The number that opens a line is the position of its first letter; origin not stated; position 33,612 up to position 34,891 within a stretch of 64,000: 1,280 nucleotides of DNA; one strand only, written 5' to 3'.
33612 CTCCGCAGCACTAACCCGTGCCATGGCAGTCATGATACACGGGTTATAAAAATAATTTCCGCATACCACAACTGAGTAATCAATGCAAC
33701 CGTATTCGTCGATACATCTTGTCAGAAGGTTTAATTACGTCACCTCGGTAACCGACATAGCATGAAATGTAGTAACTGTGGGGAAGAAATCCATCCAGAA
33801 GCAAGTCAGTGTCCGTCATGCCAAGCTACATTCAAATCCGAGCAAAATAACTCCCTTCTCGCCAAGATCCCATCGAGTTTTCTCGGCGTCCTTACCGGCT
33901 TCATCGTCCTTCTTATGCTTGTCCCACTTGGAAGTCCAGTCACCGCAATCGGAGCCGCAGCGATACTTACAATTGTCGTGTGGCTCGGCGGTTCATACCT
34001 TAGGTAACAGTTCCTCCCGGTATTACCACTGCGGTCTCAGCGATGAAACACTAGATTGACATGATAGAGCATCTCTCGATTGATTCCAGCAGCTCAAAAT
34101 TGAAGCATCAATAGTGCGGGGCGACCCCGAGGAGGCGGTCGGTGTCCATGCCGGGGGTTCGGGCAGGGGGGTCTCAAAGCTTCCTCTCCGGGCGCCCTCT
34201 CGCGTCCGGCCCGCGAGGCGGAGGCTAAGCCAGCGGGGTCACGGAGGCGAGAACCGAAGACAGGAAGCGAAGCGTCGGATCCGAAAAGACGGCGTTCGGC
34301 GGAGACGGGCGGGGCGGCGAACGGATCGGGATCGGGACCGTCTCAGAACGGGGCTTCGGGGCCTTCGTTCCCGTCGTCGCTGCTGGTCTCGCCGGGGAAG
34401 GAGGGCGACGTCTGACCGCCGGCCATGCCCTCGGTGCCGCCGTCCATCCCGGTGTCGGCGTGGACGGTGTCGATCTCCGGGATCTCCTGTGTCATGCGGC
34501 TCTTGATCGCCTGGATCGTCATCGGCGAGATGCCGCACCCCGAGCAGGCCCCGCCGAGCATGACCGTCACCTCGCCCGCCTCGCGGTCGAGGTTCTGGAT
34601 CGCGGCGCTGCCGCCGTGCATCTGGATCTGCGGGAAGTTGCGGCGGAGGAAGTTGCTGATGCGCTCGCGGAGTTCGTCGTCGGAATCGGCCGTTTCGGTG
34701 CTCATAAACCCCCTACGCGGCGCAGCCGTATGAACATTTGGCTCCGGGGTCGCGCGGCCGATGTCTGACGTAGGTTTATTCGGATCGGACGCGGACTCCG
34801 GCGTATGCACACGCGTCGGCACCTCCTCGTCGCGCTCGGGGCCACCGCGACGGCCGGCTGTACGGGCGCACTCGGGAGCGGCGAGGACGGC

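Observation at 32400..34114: Compositionally foreign 1.7-kb islet encoding only small membrane and zinc-ribbon proteins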

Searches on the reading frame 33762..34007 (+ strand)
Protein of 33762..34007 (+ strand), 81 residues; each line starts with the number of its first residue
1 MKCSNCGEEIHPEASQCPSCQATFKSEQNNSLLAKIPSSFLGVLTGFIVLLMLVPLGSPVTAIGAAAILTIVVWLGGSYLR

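Call 6: search_protein_families(library=pfam, proteins=[window:33762-34007:+], max_evalue=1)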
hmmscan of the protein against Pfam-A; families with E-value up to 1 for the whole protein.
window:33762-34007:+ (81 aa): 30 families (the best 25 are shown)
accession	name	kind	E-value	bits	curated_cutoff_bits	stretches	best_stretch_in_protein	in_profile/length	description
PF09889.16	DUF2116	-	0.00051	20.4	26.8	1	3-54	6-56/59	Probable treble clef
PF12773.13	DZR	-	0.00068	20.2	27.3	1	3-25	1-23/45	Double zinc ribbon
PF13240.11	Zn_Ribbon_1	-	0.00095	19.3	25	1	2-20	1-19/23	zinc-ribbon domain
PF13248.11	Zn_ribbon_3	-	0.00097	19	27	1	2-22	4-24/26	zinc-ribbon domain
PF12172.15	zf-ChsH2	-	0.019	15.2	23.2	1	1-22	12-33/37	ChsH2, rubredoxin-like zinc ribbon domain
PF10005.14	Zn_ribbon_DZR_6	-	0.034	15.3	23.4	1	2-28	3-29/93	zinc-ribbon domain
PF13920.12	zf-C3HC4_3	-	0.046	14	27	1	3-25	26-47/49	Zinc finger, C3HC4 type (RING finger)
PF04423.19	Rad50_zn_hook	-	0.048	13.9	24.3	1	15-36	19-41/52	Rad50 zinc hook motif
PF13453.11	Zn_ribbon_TFIIB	-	0.05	13.5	22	1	16-31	1-16/41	Transcription factor zinc-finger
PF06170.17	DUF983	-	0.054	14.3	22.6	1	15-60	9-54/85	Protein of unknown function (DUF983)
PF13717.11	Zn_ribbon_4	-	0.063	13.7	30.3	0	16-24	4-12/36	zinc-ribbon domain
PF01155.25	HypA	-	0.077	13.5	28.9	1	1-23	71-95/112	Hydrogenase/urease nickel incorporation, metallochaperone, hypA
PF17032.10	Zn_ribbon_15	-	0.079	14.2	28.9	1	2-21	54-73/73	zinc-ribbon family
PF18912.6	DZR_2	-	0.081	13.2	27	1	2-24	9-31/56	Double zinc ribbon domain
PF10146.14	zf-C4H2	-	0.11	13.4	34.5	1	2-26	207-231/240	Zinc finger-containing protein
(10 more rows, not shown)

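Call 7: search_protein_families(library=phrogs, proteins=[window:33762-34007:+], max_evalue=1)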
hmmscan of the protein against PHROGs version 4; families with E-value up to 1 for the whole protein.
window:33762-34007:+ (81 aa): 21 families
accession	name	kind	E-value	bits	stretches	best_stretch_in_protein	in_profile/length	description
phrog_23817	-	unknown function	0.00021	22.4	1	2-58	7-55/110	-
phrog_6586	-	unknown function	0.00023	22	1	1-31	4-35/129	-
phrog_38187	-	unknown function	0.00071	20.7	1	2-56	5-53/144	-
phrog_16154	-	unknown function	0.0012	19.2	1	39-80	42-83/207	-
phrog_4875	-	unknown function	0.0014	19.7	1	1-40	13-56/77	-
phrog_14275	-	unknown function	0.0019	18.9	1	2-27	5-30/178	-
phrog_2546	-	unknown function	0.0021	19.3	1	1-29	1-29/180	-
phrog_9700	-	unknown function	0.0052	16.7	1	2-31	8-37/483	-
phrog_12167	-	unknown function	0.012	16.7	1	2-31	144-173/182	-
phrog_8436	-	unknown function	0.017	16.2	1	2-29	65-92/110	-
phrog_10292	-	unknown function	0.021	15.8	1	1-47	4-49/136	-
phrog_16989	-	moron, auxiliary metabolic gene and host takeover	0.059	14.4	1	3-27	9-33/122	membrane protein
phrog_54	-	other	0.071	14.4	1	2-29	35-69/75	DksA-like zinc-finger protein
phrog_4852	-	unknown function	0.085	13.5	1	2-30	15-45/194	-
phrog_672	-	unknown function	0.096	13.3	1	1-32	19-51/58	-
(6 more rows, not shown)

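Call 8: search_protein_families(library=padloc, proteins=[window:33762-34007:+], max_evalue=1)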
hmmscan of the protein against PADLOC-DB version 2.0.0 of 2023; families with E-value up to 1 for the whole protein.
window:33762-34007:+ (81 aa): 0 families

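Call 9: search_protein_families(library=ncbifam, proteins=[window:33762-34007:+], max_evalue=1)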
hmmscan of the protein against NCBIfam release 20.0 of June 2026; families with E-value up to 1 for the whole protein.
window:33762-34007:+ (81 aa): 16 families
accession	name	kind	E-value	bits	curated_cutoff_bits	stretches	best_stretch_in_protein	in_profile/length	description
NF053815.1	teico_TcaA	equivalog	0.0026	16.7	550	1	2-31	3-32/463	membrane-associated protein TcaA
TIGR00949.1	2A76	subfamily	0.011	15.5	183.95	1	39-80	24-65/185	homoserine/threonine efflux transporter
TIGR04104.1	cxxc_20_cxxc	subfamily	0.016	15.6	45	1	15-73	26-81/93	TIGR04104 family putative zinc finger protein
TIGR02098.1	MJ0042_CXXC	domain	0.027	14.1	20.9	1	16-25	4-13/38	MJ0042-type zinc finger domain-containing protein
NF049953.1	ribbon_DG_selen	exception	0.062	13.2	130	1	3-24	150-171/172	zinc ribbon-containing (seleno)protein DG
NF033497.1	rubre_like_arch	subfamily_domain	0.08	12.7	32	1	3-25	3-27/34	rubrerythrin-like domain-containing protein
NF051898.1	MBSP1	equivalog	0.1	12.1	320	1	2-44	52-94/289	biosurfactant protein 1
TIGR03913.1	rad_SAM_trio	equivalog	0.19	10.1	591.75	1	3-28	431-456/477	GDL motif peptide-associated radical SAM/SPASM maturase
NF011149.0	PRK14559.1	equivalog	0.21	10.2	374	1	2-25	29-52/642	serine/threonine phosphatase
TIGR02349.1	DnaJ_bact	equivalog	0.25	10.7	377.2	1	2-38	188-224/354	molecular chaperone DnaJ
TIGR00100.1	hypA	equivalog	0.26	11.4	88.1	1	2-23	72-96/116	hydrogenase maturation nickel metallochaperone HypA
NF008756.0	PRK11788.1-4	equivalog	0.31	10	474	1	2-22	356-376/389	lipopolysaccharide assembly protein LapB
NF001605.0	PRK00398.1-2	equivalog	0.36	10.8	63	1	2-21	3-25/43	DNA-directed RNA polymerase subunit P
NF041197.2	CxxC_Se_CxxC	equivalog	0.37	11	40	0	16-28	20-32/53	dual CXXC motif small (seleno)protein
NF047912.1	ECs_2282_CxxC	subfamily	0.86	9.6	37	0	1-13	28-40/60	ECs_2282 family putative zinc-binding protein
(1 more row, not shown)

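Call 61: find_homologous_proteins(query=window:33762-34007:+)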
Query window:33762-34007:+ (81 aa): 3 proteins with E <= 0.001 among 4 candidates.
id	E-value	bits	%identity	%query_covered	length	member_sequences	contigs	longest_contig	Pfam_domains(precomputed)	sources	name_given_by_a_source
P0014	9.6e-42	158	91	100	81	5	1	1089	-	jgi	jgi:hypothetical protein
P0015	1.5e-38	148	84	100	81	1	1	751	-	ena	-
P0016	1.4e-33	132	73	100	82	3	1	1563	-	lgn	-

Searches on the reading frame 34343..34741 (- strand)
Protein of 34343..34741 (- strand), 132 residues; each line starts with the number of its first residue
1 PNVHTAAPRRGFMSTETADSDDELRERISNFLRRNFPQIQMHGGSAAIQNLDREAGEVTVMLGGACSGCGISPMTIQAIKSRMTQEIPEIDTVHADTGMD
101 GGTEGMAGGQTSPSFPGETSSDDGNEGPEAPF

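Call 6: search_protein_families(library=pfam, proteins=[window:34343-34741:-], max_evalue=1)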
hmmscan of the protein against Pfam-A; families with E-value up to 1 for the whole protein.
window:34343-34741:- (132 aa): 3 families
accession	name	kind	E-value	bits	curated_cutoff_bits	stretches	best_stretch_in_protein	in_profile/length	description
PF01106.22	NifU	-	1.3e-12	48.1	27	1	37-93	11-66/67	NifU-like domain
PF20256.3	MoCoBD_2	-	0.078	12.9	27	1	47-103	50-105/283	Molybdopterin cofactor-binding domain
PF19304.4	PGDH_inter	-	0.13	12.8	27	1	42-96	11-65/119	D-3-phosphoglycerate dehydrogenase intervening domain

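Call 9: search_protein_families(library=ncbifam, proteins=[window:34343-34741:-], max_evalue=1)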
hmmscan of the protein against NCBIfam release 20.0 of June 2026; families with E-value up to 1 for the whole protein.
window:34343-34741:- (132 aa): 4 families
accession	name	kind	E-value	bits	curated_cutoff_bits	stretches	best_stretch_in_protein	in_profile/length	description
TIGR03341.1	YhgI_GntY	equivalog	4.8e-09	36.3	269.35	1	17-98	99-181/190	Fe-S biogenesis protein NfuA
TIGR02000.1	NifU_proper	equivalog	2.4e-08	33.7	273.3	1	26-93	222-287/290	Fe-S cluster assembly protein NifU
NF008392.0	PRK11190.1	equivalog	5.4e-06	26.4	268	1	19-102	102-187/192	Fe-S biogenesis protein NfuA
TIGR03406.1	FeS_long_SufT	hypoth_equivalog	0.059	13.1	202.6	1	47-96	104-152/174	putative Fe-S cluster assembly protein SufT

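Call 49: find_encoding_contigs(protein=window:34343-34741:-, flank=5000, max_places=10)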
Protein window:34343-34741:- (132 aa): no gene with exactly this product is on record in the collection.

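Call 80: find_encoding_contigs(protein=window:34343-34705:-, flank=4000, max_places=10)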
Protein window:34343-34705:- (120 aa): 1 contig read that carries it; 1 place shown.
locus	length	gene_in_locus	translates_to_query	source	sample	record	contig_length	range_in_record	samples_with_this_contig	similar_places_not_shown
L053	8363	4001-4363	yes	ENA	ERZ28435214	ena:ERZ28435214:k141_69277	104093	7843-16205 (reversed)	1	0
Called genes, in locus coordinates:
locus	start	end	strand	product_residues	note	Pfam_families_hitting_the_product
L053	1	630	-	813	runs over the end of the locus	PF06733:DEAD_2 (weak), PF13307:Helicase_C_2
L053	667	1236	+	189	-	PF07920:DUF1684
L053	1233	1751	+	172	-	PF00186:DHFR_1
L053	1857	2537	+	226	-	PF01209:Ubie_methyltran, PF08003:Methyltransf_9, PF13489:Methyltransf_23, PF13847:Methyltransf_31, PF08241:Methyltransf_11, PF08242:Methyltransf_12, PF13649:Methyltransf_25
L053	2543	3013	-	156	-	PF22769:DCD, PF00692:dUTPase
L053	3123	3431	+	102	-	PF19095:DUF5783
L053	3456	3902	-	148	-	-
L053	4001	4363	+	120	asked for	PF01106:NifU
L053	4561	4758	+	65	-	-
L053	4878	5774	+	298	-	PF00753:Lactamase_B, PF12706:Lactamase_B_2 (weak), PF19583:ODP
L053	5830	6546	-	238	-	PF00005:ABC_tran, PF13304:AAA_21 (faint)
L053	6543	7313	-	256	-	PF00005:ABC_tran, PF13304:AAA_21 (faint), PF12399:BCA_ABC_TP_C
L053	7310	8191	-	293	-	PF02653:BPD_transp_2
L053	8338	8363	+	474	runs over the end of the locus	-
